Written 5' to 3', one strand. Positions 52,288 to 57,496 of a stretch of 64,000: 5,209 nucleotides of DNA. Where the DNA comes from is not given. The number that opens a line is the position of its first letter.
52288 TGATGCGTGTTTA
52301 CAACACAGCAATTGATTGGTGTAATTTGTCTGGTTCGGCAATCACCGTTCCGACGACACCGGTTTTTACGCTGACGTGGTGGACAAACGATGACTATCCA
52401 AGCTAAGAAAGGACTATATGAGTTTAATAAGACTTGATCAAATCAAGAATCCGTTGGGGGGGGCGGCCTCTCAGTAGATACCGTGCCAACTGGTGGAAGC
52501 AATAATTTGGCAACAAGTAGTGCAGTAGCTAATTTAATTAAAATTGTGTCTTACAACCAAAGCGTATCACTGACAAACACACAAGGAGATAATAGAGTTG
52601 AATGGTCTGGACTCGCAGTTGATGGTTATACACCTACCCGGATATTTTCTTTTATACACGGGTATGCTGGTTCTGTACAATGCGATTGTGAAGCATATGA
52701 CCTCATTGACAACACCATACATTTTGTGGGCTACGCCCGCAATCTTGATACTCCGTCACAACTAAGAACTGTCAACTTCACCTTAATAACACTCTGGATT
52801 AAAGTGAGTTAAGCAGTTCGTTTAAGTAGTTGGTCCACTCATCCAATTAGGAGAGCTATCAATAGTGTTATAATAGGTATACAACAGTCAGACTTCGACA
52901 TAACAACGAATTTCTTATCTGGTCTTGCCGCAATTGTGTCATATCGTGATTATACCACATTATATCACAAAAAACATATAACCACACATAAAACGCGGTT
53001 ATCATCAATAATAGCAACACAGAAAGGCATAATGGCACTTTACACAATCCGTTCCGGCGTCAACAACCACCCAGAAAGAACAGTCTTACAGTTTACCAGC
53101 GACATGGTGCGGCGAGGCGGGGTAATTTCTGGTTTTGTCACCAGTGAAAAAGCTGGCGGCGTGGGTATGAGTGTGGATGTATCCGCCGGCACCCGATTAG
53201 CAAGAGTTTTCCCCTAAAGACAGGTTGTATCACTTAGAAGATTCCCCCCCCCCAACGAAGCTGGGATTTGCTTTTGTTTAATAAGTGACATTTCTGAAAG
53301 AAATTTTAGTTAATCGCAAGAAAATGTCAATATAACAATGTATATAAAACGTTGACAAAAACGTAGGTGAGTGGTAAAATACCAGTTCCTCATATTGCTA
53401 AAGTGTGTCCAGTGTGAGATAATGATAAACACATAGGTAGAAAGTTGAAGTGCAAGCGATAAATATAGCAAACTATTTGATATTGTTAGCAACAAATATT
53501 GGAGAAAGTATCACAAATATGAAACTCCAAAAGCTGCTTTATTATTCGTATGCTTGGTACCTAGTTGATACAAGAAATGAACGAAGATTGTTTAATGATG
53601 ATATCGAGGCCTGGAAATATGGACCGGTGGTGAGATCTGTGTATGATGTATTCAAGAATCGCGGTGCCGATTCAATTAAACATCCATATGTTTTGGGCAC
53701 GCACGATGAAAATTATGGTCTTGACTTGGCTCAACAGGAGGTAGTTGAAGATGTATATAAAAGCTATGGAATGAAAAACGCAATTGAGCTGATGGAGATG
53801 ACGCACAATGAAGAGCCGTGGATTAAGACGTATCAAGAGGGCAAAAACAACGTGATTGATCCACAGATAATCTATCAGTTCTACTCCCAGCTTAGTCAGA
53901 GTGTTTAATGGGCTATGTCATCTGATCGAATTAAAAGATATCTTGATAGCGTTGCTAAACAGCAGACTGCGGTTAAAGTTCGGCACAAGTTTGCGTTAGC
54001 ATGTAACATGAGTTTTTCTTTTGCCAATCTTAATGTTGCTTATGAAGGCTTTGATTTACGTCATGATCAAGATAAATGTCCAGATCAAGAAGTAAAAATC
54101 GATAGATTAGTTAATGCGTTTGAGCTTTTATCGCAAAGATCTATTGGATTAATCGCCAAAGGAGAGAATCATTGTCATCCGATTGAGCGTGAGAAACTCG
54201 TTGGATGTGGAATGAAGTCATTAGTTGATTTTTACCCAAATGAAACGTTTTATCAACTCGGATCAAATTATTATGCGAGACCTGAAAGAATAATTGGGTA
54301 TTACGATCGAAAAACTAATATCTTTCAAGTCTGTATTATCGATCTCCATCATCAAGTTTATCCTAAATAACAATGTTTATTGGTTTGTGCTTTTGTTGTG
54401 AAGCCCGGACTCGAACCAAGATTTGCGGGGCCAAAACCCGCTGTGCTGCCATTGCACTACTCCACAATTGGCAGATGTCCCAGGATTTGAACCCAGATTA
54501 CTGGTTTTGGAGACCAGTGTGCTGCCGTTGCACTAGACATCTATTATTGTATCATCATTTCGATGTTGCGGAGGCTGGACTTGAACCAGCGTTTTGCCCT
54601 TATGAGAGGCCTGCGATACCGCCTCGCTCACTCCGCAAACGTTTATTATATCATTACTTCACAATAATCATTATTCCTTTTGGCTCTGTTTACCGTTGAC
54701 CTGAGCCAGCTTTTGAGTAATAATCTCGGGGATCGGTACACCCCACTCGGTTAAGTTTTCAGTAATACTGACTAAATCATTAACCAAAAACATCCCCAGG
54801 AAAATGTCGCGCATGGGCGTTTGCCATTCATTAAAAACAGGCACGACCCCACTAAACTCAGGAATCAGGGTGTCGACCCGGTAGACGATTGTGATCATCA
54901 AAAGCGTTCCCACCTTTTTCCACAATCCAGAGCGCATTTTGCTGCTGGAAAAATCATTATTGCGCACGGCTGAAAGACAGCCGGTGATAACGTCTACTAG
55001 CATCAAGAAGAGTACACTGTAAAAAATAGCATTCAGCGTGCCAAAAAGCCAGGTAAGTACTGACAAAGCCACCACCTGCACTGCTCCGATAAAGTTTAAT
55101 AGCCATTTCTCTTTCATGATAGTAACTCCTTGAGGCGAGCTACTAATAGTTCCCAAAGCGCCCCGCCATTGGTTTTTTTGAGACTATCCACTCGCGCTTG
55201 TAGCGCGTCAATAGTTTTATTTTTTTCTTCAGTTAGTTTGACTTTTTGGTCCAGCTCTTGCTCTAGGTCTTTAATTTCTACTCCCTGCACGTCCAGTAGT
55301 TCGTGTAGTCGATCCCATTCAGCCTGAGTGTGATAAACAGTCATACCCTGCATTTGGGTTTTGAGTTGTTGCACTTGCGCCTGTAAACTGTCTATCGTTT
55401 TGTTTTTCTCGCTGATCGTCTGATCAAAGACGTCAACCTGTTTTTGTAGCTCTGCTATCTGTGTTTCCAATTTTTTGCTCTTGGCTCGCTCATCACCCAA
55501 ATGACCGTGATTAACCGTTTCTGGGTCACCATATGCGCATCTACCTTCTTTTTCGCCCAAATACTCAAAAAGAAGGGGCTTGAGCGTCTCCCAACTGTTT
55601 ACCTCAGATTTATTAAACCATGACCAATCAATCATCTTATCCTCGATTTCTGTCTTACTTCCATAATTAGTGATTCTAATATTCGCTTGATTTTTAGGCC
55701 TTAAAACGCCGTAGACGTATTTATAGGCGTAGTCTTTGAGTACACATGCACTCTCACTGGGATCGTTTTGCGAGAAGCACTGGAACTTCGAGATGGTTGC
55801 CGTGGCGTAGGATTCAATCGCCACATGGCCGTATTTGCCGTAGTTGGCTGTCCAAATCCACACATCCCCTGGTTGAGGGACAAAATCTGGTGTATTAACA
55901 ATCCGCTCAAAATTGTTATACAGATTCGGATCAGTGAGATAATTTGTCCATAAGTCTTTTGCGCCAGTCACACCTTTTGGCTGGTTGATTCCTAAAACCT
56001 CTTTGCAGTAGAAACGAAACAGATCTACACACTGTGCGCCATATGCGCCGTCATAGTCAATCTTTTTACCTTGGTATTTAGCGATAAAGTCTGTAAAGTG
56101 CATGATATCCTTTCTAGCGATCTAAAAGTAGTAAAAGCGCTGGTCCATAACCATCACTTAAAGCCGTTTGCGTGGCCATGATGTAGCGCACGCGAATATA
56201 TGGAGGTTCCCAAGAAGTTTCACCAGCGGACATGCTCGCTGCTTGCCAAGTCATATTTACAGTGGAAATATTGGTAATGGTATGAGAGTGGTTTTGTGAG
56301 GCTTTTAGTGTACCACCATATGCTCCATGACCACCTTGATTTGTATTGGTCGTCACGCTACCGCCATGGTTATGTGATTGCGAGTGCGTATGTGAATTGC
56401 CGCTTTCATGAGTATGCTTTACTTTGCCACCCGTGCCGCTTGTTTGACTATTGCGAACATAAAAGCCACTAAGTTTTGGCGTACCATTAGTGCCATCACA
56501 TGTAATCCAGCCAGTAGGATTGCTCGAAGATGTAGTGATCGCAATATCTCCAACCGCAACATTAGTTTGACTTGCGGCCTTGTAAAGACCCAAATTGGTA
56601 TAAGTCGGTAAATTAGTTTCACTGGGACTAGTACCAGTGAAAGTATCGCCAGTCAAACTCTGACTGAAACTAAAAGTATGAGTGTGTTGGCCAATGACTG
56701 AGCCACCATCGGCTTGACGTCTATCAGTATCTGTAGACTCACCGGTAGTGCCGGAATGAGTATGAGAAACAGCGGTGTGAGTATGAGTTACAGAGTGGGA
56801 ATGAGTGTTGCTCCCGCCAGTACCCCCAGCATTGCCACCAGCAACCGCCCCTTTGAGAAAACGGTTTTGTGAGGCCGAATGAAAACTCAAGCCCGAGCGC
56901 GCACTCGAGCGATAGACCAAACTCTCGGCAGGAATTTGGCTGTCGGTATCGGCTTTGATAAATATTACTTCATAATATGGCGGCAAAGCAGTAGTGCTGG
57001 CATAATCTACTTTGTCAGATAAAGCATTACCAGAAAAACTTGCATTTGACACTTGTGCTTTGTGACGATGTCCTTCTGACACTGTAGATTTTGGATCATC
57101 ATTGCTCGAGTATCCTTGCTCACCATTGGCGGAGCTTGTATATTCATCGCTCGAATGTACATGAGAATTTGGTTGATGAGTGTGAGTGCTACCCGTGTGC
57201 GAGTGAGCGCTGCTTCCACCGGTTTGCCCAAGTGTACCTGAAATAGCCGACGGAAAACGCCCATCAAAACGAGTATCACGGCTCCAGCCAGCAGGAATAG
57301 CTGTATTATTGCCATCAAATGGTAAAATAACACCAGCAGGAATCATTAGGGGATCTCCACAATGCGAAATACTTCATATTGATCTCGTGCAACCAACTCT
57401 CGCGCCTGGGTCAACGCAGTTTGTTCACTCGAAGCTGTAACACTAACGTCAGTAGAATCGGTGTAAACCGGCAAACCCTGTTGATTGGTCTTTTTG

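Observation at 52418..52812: Tail-fibre-tip paralogue broken at a G8 homopolymer: candidate phase-variable receptor-binding gene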

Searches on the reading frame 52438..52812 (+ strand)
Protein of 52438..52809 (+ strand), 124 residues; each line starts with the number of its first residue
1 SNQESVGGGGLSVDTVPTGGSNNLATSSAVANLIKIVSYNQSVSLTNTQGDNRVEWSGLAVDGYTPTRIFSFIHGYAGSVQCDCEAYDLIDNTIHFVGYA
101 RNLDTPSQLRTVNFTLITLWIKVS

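Call 14: list_cluster_members(proteins=[P0001, window:52483-52812:+, window:52023-52406:+])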
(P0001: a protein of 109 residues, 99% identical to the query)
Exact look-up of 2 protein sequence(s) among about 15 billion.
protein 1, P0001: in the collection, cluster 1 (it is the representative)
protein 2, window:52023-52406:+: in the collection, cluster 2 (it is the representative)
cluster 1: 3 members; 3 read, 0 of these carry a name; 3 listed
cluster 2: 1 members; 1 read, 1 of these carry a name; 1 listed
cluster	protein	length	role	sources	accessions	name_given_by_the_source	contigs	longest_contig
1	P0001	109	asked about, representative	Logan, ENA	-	-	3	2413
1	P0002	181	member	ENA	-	-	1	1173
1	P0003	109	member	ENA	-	-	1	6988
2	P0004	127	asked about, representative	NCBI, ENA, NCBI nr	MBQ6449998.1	hypothetical protein IJJ08_03810 [bacterium] | hypothetical protein [bacterium]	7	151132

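Call 16: find_encoding_contigs(protein=P0002, flank=10000, max_places=10)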
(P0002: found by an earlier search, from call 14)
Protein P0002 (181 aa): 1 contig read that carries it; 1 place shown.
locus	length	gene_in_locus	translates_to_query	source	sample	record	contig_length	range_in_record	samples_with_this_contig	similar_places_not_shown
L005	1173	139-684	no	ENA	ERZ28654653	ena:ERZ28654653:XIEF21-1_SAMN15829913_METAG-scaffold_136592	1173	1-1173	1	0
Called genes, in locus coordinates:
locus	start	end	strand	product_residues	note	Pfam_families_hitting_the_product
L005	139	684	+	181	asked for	-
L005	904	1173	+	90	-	?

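Call 17: find_encoding_contigs(protein=P0003, flank=10000, max_places=10)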
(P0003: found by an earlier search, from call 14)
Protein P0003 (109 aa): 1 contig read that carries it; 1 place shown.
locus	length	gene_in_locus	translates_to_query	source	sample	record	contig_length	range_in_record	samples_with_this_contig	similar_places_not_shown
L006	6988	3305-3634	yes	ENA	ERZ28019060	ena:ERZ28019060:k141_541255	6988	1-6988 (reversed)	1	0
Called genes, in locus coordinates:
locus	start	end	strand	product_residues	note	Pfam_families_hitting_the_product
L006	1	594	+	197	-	?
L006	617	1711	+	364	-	PF08614:ATG16 (faint), PF04102:SlyX (faint)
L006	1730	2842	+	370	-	PF03406:Phage_fiber_2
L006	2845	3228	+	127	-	-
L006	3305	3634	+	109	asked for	-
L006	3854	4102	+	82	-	-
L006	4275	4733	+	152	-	PF13274:SocA_Panacea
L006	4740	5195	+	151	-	-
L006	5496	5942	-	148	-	PF05105:Phage_holin_4_1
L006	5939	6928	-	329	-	PF05257:CHAP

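Call 33: search_protein_representatives(protein=window:52438-52809:+)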
Query: 124 residues. Proteins with E-value up to 0.001 (for the whole library): 1; up to 1e-10: 1; up to 1e-30: 0. The best 1 are listed.
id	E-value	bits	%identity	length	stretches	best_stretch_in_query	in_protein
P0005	1.1e-19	87.0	50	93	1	31-123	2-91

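Call 35: find_encoding_contigs(protein=P0005, flank=10000, max_places=10)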
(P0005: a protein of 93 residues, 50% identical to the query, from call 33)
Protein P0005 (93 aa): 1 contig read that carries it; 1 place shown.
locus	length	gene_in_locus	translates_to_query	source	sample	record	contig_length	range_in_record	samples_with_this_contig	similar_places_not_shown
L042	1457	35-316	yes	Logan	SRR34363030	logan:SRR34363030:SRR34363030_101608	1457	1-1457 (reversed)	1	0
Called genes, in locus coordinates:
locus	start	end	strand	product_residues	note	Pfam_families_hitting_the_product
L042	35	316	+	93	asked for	-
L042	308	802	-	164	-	-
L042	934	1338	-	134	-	-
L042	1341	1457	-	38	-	?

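Call 38: find_encoding_contigs(protein=P0004, flank=3000, max_places=10)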
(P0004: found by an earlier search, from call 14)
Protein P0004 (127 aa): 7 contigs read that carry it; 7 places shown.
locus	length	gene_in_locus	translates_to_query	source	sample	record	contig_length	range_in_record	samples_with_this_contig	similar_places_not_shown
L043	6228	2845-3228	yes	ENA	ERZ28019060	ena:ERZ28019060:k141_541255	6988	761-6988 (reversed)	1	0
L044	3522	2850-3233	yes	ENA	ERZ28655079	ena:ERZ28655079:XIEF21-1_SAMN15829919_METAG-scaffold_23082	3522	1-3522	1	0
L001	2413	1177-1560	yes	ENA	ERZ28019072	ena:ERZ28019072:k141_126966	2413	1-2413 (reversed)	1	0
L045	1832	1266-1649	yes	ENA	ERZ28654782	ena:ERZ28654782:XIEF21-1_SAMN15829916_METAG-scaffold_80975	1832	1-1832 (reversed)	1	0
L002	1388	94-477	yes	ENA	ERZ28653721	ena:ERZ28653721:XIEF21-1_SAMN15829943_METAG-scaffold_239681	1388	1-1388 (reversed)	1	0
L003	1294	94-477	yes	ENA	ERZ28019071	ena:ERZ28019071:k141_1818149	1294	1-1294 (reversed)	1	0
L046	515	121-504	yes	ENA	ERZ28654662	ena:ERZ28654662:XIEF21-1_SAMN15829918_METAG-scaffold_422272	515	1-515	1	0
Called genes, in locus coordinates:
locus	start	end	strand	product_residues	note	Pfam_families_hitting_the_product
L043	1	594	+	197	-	?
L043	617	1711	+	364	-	PF08614:ATG16 (faint), PF04102:SlyX (faint)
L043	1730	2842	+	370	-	PF03406:Phage_fiber_2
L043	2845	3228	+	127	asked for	-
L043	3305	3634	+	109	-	-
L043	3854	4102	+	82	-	-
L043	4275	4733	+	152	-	PF13274:SocA_Panacea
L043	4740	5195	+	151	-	-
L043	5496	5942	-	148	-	PF05105:Phage_holin_4_1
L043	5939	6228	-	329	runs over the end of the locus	PF05257:CHAP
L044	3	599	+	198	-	?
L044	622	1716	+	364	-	PF08614:ATG16 (faint), PF04102:SlyX (faint)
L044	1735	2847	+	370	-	PF03406:Phage_fiber_2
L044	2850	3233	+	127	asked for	-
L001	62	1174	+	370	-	PF03406:Phage_fiber_2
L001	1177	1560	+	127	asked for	-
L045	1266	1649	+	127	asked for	-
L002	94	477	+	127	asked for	-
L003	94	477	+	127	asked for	-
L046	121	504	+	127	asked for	-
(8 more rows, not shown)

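Call 48: predict_structure(alignment_id=A1)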
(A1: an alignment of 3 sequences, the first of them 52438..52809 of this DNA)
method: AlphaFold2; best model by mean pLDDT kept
length: 124 residues; sequences in the alignment: 3
mean_pLDDT: 66.9   pTM: 0.54
mean pLDDT of the five models: 66.9, 64.4, 63.6, 62.4, 57.0
residues with pLDDT >= 90: 0; 70-90: 68; 50-70: 28; < 50: 28
segments of 3 or more residues with pLDDT < 50: 1-27
pLDDT, mean of each block of 10 residues (from residue 1): 39 37 46 81 71 83 79 57 74 83 66 80 83
secondary structure, 60 per line:
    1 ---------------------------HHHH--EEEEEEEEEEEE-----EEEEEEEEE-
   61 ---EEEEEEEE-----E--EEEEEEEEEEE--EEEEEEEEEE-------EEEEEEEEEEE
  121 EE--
elements in order: H28-31 E34-45 E51-59 E64-71 E80-90 E93-102 E110-122

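Call 77: fold_search(model_id=the predicted structure, library=viral)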
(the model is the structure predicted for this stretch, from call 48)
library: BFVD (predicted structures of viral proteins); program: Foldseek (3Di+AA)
matches with E <= 10: 623; with E <= 0.001: 0
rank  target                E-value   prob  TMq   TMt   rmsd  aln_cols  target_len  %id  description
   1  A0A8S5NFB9            2.3e-03  1.00  0.47  0.13   3.9        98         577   15  Uncharacterized protein [Siphoviridae sp. ctxzZ3]
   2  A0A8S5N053            5.7e-03  1.00  0.49  0.18   7.7       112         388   19  Dec protein, OB-Fold, Decoration, VIRAL PROTEIN [Siphoviridae sp. ctoMB99]
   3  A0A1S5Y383            6.0e-03  1.00  0.37  0.45   5.2        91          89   11  Uncharacterized protein [uncultured archaeal virus]
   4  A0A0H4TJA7            6.7e-03  1.00  0.38  0.18   6.2       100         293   20  (no name in the UniProt tables at hand)
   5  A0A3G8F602            1.8e-02  0.98  0.40  0.39  14.5       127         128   13  (no name in the UniProt tables at hand)
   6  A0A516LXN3            1.8e-02  0.97  0.38  0.10  19.7       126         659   17  (no name in the UniProt tables at hand)
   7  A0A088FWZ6            3.1e-02  0.99  0.40  0.12   5.1        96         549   10  Uncharacterized protein [Lelliottia phage phD2B]
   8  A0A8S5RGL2            3.1e-02  0.99  0.42  0.09  16.8       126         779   15  Uncharacterized protein [virus sp. ctQmo6]
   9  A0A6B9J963            3.7e-02  0.47  0.25  0.15  12.6       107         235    8  (no name in the UniProt tables at hand)
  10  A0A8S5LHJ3            3.9e-02  0.99  0.45  0.38   6.9       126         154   14  H-type lectin domain [Myoviridae sp. ctqMr7]
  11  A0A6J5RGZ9            4.1e-02  0.97  0.40  0.35   5.3        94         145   15  Uncharacterized protein [uncultured Caudovirales phage]
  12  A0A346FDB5            4.8e-02  0.75  0.32  0.36   8.4       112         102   18  Putative tail fiber protein [Sphingomonas phage Scott]
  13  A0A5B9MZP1            5.1e-02  0.96  0.39  0.11   7.0       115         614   18  (no name in the UniProt tables at hand)
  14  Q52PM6                5.1e-02  0.94  0.40  0.32   5.5       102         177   17  Uncharacterized protein [Xanthomonas phage Xp15]
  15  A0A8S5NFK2            6.0e-02  1.00  0.48  0.19   3.6        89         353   13  H-type lectin domain [Myoviridae sp. ct0wg9]
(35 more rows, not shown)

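Call 85: list_cluster_members(proteins=[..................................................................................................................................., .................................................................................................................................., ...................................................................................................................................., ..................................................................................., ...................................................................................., L006:3854-4102:+])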
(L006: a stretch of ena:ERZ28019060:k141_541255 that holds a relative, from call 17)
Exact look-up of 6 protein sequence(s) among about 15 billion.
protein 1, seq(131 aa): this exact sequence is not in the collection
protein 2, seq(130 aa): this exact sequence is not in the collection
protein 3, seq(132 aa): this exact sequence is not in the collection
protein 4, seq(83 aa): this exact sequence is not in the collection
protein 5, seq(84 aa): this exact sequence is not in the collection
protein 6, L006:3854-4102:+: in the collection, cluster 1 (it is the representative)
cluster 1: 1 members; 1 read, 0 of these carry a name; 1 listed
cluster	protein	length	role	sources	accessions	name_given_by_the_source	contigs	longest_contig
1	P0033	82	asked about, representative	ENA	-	-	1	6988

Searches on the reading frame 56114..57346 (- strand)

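Call 29: search_protein_families(library=phrogs, proteins=[window:56114-57346:-], max_evalue=0.00001)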
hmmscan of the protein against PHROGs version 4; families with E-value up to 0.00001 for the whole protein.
window:56114-57346:- (410 aa): 2 families
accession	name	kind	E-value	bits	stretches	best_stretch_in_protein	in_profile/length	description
phrog_5795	-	tail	6e-22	78.7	1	2-395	392-821/968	tail protein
phrog_1800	-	tail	5.9e-08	33.1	1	257-391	384-544/545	tail collar fiber protein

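Call 86: search_protein_families(library=pfam, proteins=[window:56114-57346:-], max_evalue=0.001)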
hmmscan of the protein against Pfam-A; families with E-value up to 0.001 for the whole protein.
window:56114-57346:- (410 aa): 0 families
